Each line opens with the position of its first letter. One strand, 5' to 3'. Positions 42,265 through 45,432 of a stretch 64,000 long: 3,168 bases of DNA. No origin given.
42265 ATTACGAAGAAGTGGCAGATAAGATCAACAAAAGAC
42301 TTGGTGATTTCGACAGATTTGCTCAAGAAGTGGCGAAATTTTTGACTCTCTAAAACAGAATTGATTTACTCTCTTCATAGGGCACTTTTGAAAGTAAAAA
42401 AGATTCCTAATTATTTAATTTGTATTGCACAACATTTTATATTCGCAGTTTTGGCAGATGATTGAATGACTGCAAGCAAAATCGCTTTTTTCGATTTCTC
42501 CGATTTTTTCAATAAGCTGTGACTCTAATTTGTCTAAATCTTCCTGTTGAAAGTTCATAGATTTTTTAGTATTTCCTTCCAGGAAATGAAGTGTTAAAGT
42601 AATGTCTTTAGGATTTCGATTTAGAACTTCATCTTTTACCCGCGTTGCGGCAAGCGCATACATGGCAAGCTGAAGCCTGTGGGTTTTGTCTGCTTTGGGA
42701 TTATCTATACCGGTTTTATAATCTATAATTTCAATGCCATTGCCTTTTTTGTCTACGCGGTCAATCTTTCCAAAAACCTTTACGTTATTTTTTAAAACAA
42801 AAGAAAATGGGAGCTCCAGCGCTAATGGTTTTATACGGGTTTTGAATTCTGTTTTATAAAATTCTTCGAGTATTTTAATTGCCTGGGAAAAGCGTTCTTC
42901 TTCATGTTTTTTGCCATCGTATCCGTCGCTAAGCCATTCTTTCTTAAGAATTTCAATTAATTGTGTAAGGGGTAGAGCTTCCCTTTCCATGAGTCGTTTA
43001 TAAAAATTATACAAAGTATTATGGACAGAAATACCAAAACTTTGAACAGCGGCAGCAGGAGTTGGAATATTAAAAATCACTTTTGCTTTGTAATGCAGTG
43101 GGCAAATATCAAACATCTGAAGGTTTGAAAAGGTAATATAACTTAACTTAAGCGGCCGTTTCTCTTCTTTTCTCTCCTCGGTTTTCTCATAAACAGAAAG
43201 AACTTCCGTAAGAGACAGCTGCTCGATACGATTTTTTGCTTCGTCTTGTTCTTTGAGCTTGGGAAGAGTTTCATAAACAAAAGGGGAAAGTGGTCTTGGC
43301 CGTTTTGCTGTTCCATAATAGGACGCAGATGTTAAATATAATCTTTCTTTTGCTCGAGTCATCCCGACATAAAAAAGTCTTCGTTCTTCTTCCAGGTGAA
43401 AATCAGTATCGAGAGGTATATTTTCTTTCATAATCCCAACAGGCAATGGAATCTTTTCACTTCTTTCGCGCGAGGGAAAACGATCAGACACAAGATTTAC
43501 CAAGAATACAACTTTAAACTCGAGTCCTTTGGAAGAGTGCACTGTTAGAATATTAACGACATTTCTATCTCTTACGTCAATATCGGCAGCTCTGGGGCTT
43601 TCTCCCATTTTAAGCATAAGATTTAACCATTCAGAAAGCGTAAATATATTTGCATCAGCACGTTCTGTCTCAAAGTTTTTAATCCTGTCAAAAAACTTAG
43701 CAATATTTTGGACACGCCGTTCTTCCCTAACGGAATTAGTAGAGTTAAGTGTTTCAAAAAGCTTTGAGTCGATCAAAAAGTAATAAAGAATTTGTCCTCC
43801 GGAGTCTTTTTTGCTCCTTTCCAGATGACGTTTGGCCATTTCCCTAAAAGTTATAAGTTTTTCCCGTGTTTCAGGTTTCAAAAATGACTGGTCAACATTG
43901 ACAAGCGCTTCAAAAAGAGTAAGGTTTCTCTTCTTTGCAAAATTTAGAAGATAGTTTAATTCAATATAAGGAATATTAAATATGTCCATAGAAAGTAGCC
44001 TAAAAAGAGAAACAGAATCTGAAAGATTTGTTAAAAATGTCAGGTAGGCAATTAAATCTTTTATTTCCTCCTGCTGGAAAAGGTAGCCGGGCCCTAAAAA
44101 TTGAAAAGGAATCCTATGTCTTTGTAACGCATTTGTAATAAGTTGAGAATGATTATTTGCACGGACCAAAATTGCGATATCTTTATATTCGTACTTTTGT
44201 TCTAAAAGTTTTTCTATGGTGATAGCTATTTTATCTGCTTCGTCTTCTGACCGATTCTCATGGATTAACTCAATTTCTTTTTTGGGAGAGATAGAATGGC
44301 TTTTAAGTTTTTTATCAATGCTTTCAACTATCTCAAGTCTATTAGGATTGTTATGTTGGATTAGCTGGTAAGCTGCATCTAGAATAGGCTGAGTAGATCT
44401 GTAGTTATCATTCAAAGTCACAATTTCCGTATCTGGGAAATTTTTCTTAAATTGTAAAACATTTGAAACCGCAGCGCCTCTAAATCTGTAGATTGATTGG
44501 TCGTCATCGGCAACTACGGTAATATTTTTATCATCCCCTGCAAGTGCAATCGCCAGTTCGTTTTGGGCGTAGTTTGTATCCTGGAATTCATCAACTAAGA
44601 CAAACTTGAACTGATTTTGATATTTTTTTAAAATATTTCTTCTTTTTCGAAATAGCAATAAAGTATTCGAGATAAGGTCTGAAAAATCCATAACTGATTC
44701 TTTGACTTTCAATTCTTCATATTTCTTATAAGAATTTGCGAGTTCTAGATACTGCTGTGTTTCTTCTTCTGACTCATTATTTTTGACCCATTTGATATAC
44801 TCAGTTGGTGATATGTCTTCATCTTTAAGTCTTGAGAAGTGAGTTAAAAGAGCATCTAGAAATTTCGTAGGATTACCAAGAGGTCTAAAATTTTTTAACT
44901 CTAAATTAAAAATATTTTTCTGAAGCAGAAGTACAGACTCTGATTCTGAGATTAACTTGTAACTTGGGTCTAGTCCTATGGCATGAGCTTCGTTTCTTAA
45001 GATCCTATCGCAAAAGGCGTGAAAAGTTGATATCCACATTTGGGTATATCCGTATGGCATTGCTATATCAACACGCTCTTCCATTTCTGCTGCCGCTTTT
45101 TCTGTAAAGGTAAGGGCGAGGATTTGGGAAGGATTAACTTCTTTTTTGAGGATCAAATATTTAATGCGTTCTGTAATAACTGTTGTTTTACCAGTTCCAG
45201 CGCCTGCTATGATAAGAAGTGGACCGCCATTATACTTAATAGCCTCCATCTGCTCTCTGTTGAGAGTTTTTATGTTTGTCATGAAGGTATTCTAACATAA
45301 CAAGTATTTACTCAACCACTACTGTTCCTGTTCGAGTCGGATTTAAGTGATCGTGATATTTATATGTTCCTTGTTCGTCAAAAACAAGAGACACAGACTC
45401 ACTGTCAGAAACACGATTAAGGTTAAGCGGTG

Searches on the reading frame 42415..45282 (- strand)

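Call 43: search_protein_families(library=pfam, proteins=[window:42415-45282:-], max_evalue=0.00001)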
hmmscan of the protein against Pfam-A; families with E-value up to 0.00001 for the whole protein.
window:42415-45282:- (955 aa): 9 families
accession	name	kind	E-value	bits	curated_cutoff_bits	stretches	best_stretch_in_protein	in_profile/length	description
PF00580.27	UvrD-helicase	-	8.9e-80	268.7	23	1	7-283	1-271/271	UvrD/REP helicase N-terminal domain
PF13361.12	UvrD_C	-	1.9e-61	208.8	25.6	1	288-654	1-349/350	UvrD-like helicase C-terminal domain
PF12705.13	PDDEXK_1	-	8.5e-35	121.3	22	1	716-953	2-247/247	PD-(D/E)XK nuclease superfamily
PF13245.12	AAA_19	-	8e-25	88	25.1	1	11-268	1-134/134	AAA domain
PF13538.12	UvrD_C_2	-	6.4e-13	48.8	27.4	1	624-651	25-52/52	UvrD-like helicase C-terminal domain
PF13604.12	AAA_30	-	1.4e-07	31.8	27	0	7-74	2-69/191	AAA domain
PF01443.25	Viral_helicase1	-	2.1e-07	31.4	21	0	220-319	53-150/228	Viral superfamily 1 RNA helicase core domain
PF01930.23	Cas_Cas4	-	1.8e-06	28.6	22.7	1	838-952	54-158/160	Domain of unknown function DUF83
PF10926.14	DUF2800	-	2.2e-06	27.6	21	1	822-953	105-233/368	Protein of unknown function (DUF2800)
